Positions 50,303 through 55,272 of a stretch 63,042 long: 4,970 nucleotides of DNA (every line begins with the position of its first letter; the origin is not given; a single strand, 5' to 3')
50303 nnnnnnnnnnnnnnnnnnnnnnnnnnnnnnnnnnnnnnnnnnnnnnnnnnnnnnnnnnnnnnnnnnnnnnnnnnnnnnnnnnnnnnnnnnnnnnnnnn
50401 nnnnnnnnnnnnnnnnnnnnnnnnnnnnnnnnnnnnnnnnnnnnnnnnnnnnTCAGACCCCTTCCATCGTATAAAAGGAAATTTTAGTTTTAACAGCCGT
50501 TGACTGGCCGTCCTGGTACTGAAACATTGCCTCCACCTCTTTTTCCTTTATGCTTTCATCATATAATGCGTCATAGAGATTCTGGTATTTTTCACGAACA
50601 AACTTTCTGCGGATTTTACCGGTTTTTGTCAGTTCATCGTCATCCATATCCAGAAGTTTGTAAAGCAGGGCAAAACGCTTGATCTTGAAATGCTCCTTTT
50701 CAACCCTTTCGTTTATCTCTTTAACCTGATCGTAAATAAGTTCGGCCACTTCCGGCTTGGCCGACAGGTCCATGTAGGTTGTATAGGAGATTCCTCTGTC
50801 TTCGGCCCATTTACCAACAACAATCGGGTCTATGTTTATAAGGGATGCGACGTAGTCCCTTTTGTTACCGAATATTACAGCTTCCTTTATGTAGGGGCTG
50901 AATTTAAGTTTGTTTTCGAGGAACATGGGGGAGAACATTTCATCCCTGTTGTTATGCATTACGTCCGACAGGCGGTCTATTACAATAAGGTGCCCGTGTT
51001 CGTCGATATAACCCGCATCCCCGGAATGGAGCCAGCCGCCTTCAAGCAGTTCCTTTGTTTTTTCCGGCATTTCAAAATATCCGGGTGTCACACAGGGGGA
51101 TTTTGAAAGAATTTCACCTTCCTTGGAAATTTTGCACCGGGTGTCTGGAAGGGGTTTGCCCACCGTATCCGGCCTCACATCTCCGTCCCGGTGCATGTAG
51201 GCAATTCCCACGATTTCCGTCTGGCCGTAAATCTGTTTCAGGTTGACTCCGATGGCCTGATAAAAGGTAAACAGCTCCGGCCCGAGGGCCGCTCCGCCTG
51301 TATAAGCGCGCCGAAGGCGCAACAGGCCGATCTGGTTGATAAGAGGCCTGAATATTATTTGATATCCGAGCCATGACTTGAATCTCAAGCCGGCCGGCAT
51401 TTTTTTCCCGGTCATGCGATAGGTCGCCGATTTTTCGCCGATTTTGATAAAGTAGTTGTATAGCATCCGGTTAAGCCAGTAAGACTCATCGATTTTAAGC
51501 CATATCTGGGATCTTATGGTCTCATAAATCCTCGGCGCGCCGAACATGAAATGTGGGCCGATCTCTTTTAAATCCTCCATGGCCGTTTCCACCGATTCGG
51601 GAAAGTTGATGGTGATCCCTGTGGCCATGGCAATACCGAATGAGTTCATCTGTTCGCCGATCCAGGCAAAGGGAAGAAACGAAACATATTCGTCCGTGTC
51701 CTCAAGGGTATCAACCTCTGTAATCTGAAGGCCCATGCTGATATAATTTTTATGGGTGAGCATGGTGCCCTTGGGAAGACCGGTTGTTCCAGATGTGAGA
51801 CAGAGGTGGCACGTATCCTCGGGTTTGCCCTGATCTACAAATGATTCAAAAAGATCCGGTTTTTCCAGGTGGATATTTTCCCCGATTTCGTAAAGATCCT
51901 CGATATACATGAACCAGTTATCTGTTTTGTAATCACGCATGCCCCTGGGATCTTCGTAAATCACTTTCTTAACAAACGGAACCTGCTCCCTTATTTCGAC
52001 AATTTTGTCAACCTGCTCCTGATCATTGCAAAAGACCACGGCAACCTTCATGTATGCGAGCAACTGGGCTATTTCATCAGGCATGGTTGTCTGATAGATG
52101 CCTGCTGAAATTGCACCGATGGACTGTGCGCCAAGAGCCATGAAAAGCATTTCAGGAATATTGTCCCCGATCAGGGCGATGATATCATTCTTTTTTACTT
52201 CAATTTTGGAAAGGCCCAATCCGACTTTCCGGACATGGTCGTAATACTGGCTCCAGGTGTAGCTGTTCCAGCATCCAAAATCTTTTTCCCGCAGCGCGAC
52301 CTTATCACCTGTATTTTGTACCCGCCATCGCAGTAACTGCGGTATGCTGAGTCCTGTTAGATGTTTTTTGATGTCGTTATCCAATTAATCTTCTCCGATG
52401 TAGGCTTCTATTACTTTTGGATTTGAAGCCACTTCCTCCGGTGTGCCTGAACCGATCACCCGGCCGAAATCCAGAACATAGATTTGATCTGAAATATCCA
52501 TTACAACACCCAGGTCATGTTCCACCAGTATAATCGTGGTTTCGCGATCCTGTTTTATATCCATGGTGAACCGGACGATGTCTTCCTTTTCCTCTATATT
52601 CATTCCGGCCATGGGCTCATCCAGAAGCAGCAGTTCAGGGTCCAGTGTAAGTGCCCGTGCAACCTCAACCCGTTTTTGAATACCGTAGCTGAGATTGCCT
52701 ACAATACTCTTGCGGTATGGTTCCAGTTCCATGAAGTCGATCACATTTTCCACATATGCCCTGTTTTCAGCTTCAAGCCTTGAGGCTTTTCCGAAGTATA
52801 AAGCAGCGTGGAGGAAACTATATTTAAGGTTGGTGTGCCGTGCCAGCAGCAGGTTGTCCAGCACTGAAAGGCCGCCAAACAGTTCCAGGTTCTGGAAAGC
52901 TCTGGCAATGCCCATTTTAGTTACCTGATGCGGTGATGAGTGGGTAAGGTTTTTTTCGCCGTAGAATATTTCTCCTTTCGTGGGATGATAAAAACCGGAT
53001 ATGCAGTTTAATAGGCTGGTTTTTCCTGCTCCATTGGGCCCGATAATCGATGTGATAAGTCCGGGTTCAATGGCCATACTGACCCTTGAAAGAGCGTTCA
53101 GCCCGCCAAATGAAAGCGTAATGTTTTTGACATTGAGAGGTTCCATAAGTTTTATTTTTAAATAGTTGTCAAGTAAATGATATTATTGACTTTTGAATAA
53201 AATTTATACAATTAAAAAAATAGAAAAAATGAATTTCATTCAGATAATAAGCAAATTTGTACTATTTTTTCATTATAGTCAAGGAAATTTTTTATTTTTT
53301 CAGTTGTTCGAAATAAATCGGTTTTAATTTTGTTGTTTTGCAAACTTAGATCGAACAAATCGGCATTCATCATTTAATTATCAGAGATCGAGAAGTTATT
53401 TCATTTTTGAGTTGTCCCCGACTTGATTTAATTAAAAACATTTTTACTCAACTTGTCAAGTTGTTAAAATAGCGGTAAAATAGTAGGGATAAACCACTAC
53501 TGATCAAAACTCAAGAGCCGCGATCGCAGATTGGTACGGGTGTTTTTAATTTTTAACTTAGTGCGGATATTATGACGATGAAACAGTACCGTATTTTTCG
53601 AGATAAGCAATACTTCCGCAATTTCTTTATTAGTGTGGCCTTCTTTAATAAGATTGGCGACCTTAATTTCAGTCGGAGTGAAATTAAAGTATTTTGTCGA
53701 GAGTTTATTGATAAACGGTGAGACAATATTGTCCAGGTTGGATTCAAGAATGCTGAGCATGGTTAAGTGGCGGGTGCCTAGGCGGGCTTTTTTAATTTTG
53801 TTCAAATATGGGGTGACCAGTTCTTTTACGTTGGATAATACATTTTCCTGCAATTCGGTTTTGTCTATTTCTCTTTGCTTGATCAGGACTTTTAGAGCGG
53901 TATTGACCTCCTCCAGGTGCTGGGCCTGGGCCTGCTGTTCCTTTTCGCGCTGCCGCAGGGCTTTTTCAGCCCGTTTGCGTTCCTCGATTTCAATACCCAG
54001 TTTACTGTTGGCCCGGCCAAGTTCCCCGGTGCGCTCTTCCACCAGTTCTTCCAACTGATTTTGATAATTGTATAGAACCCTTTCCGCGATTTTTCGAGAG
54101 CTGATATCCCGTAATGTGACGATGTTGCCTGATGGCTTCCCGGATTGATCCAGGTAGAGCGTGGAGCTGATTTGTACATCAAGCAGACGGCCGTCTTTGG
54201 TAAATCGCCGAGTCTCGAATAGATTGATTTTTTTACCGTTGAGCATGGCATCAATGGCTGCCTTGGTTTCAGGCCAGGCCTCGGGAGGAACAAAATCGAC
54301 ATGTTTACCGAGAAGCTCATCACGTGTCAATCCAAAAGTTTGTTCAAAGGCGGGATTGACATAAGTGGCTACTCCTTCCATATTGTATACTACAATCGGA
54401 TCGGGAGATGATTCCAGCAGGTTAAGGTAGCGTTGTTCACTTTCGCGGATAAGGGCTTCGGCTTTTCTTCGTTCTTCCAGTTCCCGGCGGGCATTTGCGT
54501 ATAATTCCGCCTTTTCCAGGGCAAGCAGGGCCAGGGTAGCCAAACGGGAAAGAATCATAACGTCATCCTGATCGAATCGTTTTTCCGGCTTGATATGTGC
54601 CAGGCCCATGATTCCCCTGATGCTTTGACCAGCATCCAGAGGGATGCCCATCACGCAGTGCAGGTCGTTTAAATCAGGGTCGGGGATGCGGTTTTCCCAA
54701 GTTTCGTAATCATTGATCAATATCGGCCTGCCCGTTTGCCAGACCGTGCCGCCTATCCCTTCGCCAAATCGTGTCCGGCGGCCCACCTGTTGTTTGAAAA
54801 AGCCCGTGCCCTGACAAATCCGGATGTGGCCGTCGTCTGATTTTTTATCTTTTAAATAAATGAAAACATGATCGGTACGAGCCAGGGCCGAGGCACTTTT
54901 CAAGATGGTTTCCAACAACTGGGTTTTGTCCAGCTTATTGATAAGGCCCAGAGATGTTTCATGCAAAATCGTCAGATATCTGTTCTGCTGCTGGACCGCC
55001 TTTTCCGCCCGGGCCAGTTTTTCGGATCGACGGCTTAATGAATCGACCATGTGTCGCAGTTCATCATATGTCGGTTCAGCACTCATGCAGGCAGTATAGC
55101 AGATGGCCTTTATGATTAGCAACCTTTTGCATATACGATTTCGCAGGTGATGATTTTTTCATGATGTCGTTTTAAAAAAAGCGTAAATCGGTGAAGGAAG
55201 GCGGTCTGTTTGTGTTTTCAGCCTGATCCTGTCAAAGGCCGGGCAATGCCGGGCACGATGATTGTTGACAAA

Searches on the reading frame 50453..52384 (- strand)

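Call 7: search_protein_families(library=pfam, proteins=[window:50453-52384:-], max_evalue=0.001)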
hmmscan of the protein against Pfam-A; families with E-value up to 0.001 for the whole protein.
window:50453-52384:- (643 aa): 2 families
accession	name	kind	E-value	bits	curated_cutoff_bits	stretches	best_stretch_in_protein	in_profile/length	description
PF00501.34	AMP-binding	-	2e-65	221.5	29.9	1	19-437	2-384/384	AMP-binding enzyme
PF23562.2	AMP-binding_C_3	-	1e-08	36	20.8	1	480-610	8-122/124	AMP-binding enzyme C-terminal domain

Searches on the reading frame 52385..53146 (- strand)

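Call 7: search_protein_families(library=pfam, proteins=[window:52385-53146:-], max_evalue=0.001)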
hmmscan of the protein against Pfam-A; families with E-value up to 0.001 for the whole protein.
window:52385-53146:- (253 aa): 4 families
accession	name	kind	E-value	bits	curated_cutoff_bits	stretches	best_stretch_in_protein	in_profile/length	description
PF00005.33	ABC_tran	-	1.9e-30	106.7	25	1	19-180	1-137/137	ABC transporter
PF12399.14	BCA_ABC_TP_C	-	1.6e-10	40.8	25.5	1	229-253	1-25/27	Branched-chain amino acid ATP-binding cassette transporter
PF13304.12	AAA_21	-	1.2e-05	26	27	1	31-50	1-20/304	AAA domain, putative AbiEii toxin, Type IV TA system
PF13476.12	AAA_23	-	1.9e-05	25.9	27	1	31-50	21-40/201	AAA domain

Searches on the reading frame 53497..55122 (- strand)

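Call 7: search_protein_families(library=pfam, proteins=[window:53497-55122:-], max_evalue=0.001)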
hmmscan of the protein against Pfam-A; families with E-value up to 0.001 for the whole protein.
window:53497-55122:- (541 aa): 9 families
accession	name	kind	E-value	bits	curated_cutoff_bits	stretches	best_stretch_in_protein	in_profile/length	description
PF00989.32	PAS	-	1.5e-15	57.6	22.6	1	231-340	2-113/113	PAS fold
PF13185.12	GAF_2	-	7e-15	55.9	28.6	1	65-203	3-136/136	GAF domain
PF13426.13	PAS_9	-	7.4e-14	52.3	27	1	240-341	1-102/103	PAS domain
PF01590.32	GAF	-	1.6e-13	51.7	22.4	1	67-202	3-133/133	GAF domain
PF00196.25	GerE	-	2e-13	50.2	23.5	1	481-528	3-50/57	Bacterial regulatory proteins, luxR family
PF08448.16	PAS_4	-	2.5e-13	50.6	23.1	1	236-344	1-109/110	PAS fold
PF08447.18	PAS_3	-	4.9e-11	43.2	25.6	1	253-334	2-86/89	PAS fold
PF13188.13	PAS_8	-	1.2e-07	31.8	21.8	1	230-281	1-53/65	PAS domain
PF13492.12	GAF_3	-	0.0003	21.7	27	0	68-203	4-128/129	GAF domain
